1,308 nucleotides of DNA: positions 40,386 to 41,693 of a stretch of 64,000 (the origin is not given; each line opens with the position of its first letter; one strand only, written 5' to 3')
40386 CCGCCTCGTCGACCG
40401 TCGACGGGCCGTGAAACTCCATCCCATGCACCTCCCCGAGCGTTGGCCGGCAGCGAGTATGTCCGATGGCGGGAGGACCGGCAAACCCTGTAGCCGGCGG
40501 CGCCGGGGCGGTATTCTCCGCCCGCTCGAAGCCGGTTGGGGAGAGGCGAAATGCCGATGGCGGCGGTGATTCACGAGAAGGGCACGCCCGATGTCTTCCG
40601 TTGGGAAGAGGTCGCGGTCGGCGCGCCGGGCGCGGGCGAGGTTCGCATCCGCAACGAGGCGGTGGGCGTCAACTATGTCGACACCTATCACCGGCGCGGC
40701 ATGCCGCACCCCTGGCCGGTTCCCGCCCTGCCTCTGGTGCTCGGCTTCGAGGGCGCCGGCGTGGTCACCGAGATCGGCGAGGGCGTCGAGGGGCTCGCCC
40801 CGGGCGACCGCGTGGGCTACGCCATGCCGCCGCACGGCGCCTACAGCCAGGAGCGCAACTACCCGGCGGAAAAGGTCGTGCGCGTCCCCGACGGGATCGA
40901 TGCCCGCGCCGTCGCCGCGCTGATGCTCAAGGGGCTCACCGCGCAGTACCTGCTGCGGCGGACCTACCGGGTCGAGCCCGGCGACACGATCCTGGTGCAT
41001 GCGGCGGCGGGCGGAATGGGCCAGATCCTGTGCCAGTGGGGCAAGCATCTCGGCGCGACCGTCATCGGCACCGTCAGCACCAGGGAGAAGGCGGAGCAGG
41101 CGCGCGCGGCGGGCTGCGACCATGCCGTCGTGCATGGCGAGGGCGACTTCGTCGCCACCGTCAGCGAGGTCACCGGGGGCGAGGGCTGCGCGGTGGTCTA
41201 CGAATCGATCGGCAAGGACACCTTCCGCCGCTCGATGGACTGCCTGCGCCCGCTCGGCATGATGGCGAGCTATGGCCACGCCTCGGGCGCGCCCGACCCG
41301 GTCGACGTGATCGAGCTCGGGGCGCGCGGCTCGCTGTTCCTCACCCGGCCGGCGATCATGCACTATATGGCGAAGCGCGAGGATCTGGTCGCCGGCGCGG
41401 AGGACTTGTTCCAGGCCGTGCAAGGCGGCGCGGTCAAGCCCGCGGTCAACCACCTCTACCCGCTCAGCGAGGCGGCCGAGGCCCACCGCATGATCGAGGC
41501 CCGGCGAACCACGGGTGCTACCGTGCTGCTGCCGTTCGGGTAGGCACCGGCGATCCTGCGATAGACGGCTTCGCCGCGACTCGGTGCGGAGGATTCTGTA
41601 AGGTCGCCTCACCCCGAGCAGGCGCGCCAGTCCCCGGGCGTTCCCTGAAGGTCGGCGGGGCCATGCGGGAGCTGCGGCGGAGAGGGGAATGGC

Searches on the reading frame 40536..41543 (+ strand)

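Call 19: search_protein_families(library=pfam, proteins=[window:40536-41543:+], max_evalue=0.00001)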
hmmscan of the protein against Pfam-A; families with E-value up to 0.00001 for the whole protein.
window:40536-41543:+ (335 aa): 3 families
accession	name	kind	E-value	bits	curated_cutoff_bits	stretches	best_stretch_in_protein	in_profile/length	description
PF00107.32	ADH_zinc_N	-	4e-21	75.7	31.8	1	160-258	1-99/129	Zinc-binding dehydrogenase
PF13602.12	ADH_zinc_N_2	-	1.2e-16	62.2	27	1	193-331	2-134/134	Zinc-binding dehydrogenase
PF08240.17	ADH_N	-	1e-15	58.3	23.5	1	32-118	1-103/104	Alcohol dehydrogenase GroES-like domain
